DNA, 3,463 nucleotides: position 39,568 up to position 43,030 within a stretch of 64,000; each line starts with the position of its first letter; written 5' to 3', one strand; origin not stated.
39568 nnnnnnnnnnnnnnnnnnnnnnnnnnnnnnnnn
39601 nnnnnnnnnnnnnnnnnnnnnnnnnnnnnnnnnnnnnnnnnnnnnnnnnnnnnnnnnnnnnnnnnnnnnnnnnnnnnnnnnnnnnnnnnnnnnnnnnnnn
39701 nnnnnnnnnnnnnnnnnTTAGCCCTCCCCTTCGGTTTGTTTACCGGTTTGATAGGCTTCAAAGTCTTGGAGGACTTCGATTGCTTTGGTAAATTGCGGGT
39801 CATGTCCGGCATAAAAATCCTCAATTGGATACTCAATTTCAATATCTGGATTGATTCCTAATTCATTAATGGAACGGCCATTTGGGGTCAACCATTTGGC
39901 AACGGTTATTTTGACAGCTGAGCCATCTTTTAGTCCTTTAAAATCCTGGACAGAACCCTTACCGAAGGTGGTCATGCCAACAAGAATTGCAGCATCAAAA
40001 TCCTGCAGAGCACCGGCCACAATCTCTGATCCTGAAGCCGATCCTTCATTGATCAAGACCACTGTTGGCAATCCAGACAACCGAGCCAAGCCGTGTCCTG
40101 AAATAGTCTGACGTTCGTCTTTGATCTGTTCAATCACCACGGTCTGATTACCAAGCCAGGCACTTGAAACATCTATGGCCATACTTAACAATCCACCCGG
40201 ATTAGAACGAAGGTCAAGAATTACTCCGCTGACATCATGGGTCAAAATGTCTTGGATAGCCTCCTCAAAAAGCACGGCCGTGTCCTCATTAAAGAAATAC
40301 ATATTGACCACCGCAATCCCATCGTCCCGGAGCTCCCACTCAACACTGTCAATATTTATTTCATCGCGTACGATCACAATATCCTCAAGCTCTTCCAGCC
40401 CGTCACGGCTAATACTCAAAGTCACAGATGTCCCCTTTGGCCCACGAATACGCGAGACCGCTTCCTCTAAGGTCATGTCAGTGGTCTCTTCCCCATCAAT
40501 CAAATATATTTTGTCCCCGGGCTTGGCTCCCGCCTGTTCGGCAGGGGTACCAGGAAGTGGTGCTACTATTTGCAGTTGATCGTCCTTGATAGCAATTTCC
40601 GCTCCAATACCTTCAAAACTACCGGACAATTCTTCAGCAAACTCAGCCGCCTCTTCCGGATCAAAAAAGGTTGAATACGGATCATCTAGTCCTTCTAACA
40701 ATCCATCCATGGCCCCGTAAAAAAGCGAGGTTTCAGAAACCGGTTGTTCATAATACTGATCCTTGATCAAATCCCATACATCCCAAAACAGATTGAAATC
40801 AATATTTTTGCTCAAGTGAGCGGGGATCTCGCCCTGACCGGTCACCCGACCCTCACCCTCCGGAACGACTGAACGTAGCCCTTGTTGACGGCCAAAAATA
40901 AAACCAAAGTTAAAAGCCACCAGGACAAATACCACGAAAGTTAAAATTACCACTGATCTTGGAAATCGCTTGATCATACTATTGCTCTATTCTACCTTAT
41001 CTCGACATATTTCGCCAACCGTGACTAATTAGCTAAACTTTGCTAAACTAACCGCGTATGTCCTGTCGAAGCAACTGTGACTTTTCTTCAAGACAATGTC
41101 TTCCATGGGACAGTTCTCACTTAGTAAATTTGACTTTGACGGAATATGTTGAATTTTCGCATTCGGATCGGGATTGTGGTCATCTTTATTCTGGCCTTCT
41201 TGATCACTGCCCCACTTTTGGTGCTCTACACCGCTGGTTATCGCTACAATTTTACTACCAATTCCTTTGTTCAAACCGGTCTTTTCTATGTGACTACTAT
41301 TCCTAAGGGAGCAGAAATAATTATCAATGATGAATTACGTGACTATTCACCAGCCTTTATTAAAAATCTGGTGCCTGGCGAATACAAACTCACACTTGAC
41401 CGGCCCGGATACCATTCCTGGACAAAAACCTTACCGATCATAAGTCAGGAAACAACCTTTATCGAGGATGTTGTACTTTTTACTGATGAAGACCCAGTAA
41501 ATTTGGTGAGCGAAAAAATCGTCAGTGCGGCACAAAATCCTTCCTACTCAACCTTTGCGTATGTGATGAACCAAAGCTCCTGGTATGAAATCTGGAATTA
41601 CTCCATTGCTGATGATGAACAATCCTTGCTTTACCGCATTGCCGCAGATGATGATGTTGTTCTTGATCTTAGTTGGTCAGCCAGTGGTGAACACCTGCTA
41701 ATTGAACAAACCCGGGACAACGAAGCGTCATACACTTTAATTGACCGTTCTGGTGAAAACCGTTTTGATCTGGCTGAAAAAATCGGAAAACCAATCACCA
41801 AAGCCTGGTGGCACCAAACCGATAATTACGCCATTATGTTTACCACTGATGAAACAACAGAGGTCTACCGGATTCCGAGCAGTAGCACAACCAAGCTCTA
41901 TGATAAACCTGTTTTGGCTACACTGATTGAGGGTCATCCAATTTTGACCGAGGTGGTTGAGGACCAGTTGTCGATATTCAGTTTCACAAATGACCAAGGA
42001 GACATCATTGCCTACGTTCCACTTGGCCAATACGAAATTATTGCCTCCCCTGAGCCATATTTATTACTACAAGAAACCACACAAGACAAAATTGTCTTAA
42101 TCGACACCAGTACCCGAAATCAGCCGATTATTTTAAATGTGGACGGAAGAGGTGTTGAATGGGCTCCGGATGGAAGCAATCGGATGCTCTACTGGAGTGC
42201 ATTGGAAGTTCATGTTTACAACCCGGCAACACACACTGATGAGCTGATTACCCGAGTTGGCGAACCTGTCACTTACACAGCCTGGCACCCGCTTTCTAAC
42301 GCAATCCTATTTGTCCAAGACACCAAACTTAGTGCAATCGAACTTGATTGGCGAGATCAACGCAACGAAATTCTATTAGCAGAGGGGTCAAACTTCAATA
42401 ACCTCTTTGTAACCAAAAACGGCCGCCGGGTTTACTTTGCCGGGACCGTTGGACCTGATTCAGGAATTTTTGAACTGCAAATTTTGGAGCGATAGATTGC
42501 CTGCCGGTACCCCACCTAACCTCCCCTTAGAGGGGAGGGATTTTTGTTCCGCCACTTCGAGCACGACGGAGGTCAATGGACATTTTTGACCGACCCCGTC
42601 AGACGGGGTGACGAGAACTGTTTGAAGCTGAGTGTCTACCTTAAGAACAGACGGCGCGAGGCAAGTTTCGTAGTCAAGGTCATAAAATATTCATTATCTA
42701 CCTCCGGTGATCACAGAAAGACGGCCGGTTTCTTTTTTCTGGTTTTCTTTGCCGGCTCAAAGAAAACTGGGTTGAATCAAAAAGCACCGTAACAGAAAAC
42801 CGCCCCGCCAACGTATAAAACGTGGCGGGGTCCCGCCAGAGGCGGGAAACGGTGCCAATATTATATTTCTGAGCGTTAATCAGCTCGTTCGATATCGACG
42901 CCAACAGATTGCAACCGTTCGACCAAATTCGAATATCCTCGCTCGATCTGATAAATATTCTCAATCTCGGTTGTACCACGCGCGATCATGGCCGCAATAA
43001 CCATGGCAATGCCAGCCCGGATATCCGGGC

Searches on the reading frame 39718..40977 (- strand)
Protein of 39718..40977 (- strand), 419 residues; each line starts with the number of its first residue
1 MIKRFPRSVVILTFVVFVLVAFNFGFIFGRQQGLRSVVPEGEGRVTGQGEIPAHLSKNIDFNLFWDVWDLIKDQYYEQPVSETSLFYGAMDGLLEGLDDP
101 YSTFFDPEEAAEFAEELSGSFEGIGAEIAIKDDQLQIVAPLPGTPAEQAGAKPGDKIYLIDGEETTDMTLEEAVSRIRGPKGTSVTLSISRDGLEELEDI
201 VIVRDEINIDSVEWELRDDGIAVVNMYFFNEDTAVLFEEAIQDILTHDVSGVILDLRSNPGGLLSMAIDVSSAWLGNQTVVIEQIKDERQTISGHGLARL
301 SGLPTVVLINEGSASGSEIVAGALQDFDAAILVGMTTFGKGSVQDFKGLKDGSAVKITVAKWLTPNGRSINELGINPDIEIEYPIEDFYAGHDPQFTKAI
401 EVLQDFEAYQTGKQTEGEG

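Call 11: search_protein_families(library=pfam, proteins=[window:39718-40977:-])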
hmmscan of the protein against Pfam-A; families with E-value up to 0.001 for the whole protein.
window:39718-40977:- (419 aa): 5 families
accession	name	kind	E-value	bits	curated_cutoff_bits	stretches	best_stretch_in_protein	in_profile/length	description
PF03572.23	Peptidase_S41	-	2.4e-46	157.8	24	1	221-381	2-165/165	Peptidase family S41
PF17820.7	PDZ_6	-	4.6e-11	42.7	27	1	137-190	2-53/54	PDZ domain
PF00595.29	PDZ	-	7.1e-11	42.8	23.2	1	122-189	10-80/81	PDZ domain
PF22694.1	CtpB_N-like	-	3.5e-09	37.4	27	1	60-108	37-84/85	Activating protease CtpB N-terminal domain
PF13180.12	PDZ_2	-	4.5e-06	27.3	27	1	124-195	3-73/80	PDZ domain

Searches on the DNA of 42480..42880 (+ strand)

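Call 8: search_rna_families(source=window, start=42480, end=42880, threshold=evalue, max_evalue=10, show_alignments=3)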
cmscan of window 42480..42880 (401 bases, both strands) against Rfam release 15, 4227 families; matches with E-value up to 10: 4.
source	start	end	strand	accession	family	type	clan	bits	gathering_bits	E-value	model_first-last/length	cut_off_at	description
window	42723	42791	-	RF03100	RAGATH-27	Gene; sRNA;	-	17.4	76.1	7.1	1-86/86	no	RAGATH-27 RNA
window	42734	42775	+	RF00736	mir-320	Gene; miRNA;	-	15.2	55.5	1.1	17-56/76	no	mir-320 microRNA precursor family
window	42517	42574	+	RF01762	whalefall-1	Gene; sRNA;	-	11.4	37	5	1-56/56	no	Whalefall-1 RNA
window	42596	42633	+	RF00277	SNORD49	Gene; snRNA; snoRNA; CD-box;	CL00062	10.7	37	5.6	30-71/71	no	Small nucleolar RNA SNORD49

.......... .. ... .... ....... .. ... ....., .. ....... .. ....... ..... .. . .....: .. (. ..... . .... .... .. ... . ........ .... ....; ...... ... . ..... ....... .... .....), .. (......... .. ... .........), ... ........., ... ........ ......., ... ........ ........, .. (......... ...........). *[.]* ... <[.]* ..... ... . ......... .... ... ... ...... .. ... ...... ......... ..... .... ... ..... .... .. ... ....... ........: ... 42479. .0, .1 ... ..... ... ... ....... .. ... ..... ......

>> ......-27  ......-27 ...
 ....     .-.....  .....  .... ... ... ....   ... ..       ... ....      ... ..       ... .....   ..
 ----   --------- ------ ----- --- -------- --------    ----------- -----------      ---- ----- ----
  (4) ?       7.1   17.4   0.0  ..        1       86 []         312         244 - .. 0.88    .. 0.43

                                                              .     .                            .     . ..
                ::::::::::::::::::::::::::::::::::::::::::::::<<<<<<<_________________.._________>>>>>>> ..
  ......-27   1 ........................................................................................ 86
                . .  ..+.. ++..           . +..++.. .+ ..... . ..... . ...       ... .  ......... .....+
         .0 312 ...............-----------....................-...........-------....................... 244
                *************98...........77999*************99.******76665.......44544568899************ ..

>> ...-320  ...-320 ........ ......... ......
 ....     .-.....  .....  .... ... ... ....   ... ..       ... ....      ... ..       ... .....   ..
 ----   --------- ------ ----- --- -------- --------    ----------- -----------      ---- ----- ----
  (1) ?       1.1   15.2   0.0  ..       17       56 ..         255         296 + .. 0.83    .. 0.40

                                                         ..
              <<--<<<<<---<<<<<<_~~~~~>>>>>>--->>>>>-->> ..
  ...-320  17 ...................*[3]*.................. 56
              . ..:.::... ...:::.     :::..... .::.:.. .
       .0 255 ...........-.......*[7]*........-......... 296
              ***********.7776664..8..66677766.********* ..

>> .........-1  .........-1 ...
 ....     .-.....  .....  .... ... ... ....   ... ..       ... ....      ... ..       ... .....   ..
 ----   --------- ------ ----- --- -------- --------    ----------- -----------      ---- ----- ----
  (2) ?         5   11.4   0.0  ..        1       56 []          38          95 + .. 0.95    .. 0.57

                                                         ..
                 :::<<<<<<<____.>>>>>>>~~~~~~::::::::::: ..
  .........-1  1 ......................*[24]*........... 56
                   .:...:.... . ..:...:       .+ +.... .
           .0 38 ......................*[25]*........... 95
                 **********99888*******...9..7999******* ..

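Call 92: search_dna_similar(query=window:42540-42726:+, collection=phages, mode=distant, max_evalue=0.01, max_rows=5)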
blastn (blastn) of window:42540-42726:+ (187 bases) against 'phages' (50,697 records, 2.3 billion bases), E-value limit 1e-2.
No match.

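Call 93: search_dna_similar(query=window:42540-42726:+, collection=plasmids, mode=distant, max_evalue=0.01, max_rows=5)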
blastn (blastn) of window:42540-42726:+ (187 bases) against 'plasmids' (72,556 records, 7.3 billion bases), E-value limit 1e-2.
No match.
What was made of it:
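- Tried and rejected: BLASTN in distant mode against the phage and plasmid collections: no match (calls 92, 93).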

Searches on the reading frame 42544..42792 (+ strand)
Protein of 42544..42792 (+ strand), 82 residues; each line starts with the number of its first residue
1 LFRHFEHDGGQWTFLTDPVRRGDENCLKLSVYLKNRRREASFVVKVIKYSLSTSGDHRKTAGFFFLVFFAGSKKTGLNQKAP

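Call 75: search_protein_families(library=pfam, max_evalue=1, proteins=[window:42544-42792:+])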
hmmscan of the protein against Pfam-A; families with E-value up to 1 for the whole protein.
window:42544-42792:+ (82 aa): 0 families

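Call 79: search_protein_representatives(protein=window:42544-42792:+)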
Query: 82 residues. Proteins with E-value up to 0.001 (for the whole library): 2; up to 1e-10: 1; up to 1e-30: 1. The best 2 are listed.
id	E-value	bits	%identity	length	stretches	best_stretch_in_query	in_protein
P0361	2.8e-31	123.0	30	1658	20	9-41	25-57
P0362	1.2e-07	47.8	33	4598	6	6-71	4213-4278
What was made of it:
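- An 82-aa ORF spans copy B and gave a nominal hit of E = 3e-31 to P0361 (call 79).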
